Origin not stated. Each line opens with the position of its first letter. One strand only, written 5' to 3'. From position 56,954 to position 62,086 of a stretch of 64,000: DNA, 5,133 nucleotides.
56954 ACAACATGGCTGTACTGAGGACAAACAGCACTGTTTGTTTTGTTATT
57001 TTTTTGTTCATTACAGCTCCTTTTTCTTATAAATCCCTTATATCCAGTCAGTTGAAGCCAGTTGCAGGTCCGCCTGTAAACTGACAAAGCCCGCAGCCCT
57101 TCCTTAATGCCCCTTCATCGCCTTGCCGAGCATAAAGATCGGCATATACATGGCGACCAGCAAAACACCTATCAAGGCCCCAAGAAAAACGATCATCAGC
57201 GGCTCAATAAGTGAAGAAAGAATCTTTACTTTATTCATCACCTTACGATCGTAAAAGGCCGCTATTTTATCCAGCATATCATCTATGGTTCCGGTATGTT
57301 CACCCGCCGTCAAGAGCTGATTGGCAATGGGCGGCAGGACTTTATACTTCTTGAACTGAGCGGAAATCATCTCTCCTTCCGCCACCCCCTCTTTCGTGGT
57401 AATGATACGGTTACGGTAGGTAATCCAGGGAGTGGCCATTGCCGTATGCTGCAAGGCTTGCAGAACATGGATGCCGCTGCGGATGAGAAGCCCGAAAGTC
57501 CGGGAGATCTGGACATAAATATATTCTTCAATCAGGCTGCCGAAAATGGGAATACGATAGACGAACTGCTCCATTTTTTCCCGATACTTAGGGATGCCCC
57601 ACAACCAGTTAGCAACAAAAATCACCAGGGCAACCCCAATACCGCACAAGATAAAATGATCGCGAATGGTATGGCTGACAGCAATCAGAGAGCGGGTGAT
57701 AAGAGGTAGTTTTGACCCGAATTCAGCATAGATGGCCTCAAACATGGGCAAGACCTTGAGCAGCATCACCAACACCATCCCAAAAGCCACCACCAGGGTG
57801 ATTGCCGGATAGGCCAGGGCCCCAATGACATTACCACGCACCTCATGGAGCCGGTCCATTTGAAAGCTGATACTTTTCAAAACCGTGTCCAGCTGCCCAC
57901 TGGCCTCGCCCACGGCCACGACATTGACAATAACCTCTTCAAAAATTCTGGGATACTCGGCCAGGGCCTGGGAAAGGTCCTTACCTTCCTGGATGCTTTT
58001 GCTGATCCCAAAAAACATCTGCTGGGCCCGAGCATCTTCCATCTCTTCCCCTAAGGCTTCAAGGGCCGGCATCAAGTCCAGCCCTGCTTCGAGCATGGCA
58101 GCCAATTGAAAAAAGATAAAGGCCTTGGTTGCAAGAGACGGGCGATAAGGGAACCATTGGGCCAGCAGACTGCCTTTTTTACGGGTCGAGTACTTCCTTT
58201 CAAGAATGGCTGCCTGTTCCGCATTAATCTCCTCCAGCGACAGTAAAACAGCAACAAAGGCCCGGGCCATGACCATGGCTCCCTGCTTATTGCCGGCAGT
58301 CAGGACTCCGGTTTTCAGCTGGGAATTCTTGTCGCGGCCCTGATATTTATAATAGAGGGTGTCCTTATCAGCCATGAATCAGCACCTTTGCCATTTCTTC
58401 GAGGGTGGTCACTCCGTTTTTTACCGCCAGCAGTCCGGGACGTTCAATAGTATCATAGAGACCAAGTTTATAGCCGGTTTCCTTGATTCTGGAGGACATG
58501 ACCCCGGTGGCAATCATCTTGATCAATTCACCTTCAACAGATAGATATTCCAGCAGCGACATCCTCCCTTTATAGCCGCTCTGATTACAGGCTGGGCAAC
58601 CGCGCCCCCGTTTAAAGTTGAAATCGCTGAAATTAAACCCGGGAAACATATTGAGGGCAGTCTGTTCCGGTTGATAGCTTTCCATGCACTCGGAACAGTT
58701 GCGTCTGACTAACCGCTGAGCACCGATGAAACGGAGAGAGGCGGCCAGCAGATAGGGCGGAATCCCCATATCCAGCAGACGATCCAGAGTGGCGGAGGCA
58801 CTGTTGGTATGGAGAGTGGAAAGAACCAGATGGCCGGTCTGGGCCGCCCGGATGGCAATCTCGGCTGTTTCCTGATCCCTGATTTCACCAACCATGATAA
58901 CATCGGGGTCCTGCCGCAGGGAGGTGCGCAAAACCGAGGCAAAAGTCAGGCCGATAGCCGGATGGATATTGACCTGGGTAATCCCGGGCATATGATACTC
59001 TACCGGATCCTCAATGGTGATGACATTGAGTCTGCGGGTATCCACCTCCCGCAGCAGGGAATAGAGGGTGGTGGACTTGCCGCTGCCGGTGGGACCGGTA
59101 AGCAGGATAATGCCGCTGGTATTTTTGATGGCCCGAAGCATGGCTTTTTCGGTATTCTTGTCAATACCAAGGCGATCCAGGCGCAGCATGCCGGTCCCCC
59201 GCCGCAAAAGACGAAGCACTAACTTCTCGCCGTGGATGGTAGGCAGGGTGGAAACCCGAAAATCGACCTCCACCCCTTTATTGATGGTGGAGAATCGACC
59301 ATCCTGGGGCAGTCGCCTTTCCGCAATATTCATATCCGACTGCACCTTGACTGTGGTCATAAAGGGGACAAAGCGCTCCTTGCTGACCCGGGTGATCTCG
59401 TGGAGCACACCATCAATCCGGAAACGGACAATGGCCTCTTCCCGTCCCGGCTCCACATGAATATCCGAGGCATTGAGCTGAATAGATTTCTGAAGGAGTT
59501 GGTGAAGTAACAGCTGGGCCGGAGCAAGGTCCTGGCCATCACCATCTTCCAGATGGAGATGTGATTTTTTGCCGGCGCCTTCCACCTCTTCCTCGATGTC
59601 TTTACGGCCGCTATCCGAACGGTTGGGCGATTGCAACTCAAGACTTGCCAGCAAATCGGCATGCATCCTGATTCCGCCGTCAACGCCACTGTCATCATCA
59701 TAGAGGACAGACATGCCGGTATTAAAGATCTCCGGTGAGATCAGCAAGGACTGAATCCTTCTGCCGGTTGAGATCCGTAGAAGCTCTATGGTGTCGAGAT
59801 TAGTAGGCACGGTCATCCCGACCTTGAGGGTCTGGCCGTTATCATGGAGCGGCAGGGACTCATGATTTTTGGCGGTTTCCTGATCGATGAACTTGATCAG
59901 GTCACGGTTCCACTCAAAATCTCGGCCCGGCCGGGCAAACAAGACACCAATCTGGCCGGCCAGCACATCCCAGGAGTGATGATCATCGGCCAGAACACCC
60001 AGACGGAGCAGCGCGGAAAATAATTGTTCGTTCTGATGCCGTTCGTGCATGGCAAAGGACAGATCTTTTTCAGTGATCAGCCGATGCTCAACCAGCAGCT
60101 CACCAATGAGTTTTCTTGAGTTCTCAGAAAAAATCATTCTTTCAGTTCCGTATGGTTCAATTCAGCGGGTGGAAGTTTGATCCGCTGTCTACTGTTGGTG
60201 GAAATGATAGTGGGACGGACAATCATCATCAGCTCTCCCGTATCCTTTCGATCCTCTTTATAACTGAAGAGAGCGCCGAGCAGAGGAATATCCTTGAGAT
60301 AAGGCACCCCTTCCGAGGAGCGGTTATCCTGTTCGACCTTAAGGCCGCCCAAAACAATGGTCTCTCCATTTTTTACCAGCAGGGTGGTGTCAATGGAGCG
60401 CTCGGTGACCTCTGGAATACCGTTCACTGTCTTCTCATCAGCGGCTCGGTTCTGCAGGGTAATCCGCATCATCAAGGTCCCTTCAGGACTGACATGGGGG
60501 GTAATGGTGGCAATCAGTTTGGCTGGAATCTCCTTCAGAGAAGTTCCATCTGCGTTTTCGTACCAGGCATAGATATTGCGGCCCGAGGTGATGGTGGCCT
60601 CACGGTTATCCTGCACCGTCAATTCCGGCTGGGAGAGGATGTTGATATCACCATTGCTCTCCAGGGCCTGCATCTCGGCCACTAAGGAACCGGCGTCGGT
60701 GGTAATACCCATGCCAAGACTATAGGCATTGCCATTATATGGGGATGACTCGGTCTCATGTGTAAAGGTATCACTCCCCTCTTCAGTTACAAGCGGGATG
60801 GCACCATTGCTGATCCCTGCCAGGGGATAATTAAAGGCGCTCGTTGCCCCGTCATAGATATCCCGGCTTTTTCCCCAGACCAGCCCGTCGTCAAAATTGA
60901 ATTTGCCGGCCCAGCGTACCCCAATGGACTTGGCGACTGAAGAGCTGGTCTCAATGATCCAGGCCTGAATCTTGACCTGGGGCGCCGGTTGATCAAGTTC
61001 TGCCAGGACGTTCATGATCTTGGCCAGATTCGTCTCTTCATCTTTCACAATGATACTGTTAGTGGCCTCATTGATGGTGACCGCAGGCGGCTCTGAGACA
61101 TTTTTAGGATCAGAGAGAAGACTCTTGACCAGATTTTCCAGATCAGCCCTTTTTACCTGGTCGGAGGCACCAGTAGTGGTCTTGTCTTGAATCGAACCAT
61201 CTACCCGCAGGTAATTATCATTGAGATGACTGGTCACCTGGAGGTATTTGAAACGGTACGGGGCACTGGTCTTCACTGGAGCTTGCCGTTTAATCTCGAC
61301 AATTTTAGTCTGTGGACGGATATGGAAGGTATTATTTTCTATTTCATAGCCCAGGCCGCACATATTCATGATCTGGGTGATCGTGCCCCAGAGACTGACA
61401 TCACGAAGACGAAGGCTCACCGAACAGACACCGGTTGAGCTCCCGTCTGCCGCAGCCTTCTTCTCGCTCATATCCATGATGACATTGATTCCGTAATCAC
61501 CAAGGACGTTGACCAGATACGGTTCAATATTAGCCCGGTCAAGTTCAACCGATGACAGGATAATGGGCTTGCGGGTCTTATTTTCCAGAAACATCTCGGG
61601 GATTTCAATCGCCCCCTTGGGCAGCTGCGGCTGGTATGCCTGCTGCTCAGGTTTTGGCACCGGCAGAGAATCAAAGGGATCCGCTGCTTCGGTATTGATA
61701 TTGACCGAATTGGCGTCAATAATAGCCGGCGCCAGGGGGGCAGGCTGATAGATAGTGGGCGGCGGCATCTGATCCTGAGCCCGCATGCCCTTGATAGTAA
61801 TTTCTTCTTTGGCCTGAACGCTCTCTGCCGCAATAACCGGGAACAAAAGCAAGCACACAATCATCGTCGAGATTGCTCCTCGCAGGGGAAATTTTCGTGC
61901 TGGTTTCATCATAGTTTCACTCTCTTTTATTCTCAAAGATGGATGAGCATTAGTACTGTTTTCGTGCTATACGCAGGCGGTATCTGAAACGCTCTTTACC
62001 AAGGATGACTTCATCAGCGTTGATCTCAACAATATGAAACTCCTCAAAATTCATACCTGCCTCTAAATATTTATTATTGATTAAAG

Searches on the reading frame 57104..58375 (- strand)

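Call 41: search_protein_families(library=pfam, proteins=[window:57104-58375:-], max_evalue=0.001)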
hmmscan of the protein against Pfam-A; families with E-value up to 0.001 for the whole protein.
window:57104-58375:- (423 aa): 1 family
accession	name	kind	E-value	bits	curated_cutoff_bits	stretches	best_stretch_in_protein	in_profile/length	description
PF00482.28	T2SSF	-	7.5e-51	171.8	25.2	2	291-412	2-125/125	Type II secretion system (T2SS), protein F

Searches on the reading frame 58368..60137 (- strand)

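Call 41: search_protein_families(library=pfam, proteins=[window:58368-60137:-], max_evalue=0.001)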
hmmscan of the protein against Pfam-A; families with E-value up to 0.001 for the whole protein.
window:58368-60137:- (589 aa): 4 families
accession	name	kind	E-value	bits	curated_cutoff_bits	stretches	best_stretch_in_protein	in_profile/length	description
PF00437.27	T2SSE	-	1.2e-123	412.9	24.9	1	202-582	3-368/370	Type II/IV secretion system protein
PF05157.20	MshEN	-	2.2e-08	34.4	23.1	1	73-146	10-84/90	MshEN domain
PF13191.12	AAA_16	-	8.5e-06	26.8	32.6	1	335-451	17-120/167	AAA ATPase domain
PF13401.12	AAA_22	-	2.7e-05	24.9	27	1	340-380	4-44/130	AAA domain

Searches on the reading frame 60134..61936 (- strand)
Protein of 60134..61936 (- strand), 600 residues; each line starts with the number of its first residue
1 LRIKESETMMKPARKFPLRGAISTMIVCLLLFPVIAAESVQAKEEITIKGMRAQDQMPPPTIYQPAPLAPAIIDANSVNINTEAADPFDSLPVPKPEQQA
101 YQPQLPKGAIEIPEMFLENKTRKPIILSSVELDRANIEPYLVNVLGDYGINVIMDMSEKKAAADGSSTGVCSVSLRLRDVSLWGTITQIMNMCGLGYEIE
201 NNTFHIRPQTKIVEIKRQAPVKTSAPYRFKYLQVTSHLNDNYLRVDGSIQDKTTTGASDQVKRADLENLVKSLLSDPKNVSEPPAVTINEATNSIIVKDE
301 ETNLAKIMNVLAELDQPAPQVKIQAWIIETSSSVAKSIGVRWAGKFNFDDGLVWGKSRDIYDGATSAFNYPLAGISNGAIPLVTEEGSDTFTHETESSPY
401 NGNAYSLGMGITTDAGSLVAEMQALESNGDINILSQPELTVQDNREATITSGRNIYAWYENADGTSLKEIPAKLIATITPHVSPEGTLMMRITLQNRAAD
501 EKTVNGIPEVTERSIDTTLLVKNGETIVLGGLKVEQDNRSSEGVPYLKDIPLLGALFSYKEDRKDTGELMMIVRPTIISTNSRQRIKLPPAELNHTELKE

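Call 41: search_protein_families(library=pfam, proteins=[window:60134-61936:-], max_evalue=0.001)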
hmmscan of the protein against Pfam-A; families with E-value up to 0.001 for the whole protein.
window:60134-61936:- (600 aa): 2 families
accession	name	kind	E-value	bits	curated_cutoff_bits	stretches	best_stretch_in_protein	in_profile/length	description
PF00263.26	Secretin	-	7.1e-41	140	27.5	1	424-578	1-168/169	Bacterial type II and III secretion system protein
PF03958.22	Secretin_N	-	1.2e-06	29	28.2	1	281-320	30-69/69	Bacterial type II/III secretion system short domain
